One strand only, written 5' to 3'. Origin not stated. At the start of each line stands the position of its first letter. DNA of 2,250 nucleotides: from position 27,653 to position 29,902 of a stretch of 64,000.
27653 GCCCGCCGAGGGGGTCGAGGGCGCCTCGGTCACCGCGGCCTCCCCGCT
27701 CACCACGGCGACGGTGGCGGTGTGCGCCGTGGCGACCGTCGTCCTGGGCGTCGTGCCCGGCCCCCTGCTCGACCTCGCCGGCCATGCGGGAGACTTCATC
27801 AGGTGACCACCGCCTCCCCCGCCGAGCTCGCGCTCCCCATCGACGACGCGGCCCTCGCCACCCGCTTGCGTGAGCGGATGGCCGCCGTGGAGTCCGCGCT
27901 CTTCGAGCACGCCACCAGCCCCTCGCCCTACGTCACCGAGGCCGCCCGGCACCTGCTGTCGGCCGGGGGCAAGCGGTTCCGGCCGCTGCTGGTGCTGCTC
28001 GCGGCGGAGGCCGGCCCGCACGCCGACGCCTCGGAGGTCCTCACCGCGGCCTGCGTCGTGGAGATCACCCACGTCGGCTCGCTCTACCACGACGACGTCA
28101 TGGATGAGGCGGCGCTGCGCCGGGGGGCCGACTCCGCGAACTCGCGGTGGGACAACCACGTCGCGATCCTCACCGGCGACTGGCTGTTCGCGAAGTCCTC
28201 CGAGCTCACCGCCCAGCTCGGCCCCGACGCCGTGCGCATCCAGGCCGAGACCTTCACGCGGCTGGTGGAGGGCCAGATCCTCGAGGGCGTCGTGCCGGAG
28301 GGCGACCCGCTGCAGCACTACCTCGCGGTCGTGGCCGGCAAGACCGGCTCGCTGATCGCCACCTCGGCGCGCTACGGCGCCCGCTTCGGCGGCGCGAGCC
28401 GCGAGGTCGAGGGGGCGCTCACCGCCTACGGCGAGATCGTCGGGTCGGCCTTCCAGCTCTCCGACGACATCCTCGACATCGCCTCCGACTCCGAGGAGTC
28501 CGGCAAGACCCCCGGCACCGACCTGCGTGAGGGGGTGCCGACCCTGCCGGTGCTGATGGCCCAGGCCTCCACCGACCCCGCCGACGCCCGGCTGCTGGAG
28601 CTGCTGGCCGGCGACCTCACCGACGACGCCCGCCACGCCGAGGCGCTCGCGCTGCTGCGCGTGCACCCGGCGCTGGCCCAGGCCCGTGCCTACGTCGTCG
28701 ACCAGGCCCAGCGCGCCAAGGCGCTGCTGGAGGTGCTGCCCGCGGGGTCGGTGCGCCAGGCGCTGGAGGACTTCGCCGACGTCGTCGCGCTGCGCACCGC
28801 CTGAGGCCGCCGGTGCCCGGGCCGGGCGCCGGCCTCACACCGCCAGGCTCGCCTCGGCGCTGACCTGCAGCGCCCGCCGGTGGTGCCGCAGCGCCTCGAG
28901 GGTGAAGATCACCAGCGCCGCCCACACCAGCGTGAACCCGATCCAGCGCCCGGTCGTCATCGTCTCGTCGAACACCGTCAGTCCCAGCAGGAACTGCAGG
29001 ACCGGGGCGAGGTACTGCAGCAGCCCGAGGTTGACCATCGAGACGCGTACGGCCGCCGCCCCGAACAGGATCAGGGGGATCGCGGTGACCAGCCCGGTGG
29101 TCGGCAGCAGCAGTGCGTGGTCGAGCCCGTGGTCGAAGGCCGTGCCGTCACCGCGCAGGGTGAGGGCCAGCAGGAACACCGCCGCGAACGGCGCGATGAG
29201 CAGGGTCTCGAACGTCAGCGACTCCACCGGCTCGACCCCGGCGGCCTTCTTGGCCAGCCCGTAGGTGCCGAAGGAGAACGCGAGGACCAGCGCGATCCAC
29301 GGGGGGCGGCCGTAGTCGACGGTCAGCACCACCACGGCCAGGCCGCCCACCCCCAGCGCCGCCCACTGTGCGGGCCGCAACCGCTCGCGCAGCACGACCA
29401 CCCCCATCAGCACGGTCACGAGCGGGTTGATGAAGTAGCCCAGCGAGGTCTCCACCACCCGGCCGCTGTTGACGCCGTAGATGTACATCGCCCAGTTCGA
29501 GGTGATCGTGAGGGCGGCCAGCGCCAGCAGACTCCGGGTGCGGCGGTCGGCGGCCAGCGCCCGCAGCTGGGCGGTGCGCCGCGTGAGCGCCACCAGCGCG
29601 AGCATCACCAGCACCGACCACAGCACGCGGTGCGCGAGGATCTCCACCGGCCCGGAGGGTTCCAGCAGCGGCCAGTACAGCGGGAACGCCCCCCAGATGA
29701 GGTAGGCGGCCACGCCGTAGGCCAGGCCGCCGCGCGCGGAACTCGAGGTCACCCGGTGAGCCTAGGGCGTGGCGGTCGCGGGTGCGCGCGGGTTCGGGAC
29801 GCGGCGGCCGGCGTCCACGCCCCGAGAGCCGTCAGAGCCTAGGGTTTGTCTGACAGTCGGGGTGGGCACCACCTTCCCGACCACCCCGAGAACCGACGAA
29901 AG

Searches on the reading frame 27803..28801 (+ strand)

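Call 66: search_protein_families(library=pfam, proteins=[window:27803-28801:+], max_evalue=0.0001)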
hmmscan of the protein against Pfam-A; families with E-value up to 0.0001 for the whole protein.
window:27803-28801:+ (333 aa): 1 family
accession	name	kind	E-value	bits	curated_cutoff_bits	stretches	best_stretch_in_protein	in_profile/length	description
PF00348.22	polyprenyl_synt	-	1.5e-60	205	27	1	43-283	3-249/251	Polyprenyl synthetase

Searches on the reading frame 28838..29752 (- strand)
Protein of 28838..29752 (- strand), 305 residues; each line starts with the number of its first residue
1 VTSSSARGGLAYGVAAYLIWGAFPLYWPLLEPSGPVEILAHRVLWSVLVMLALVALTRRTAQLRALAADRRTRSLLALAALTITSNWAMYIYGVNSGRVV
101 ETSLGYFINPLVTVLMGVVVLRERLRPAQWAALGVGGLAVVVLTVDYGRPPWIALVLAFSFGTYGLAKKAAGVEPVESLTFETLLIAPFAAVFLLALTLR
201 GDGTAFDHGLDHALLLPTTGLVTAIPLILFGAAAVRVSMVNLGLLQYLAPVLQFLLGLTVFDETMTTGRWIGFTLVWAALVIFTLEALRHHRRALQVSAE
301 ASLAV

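Call 66: search_protein_families(library=pfam, proteins=[window:28838-29752:-], max_evalue=0.0001)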
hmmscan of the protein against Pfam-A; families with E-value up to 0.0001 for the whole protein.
window:28838-29752:- (305 aa): 1 family
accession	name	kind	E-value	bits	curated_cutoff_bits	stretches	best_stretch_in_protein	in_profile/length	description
PF00892.27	EamA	-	1.4e-20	74.3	28.2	2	9-144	3-134/135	EamA-like transporter family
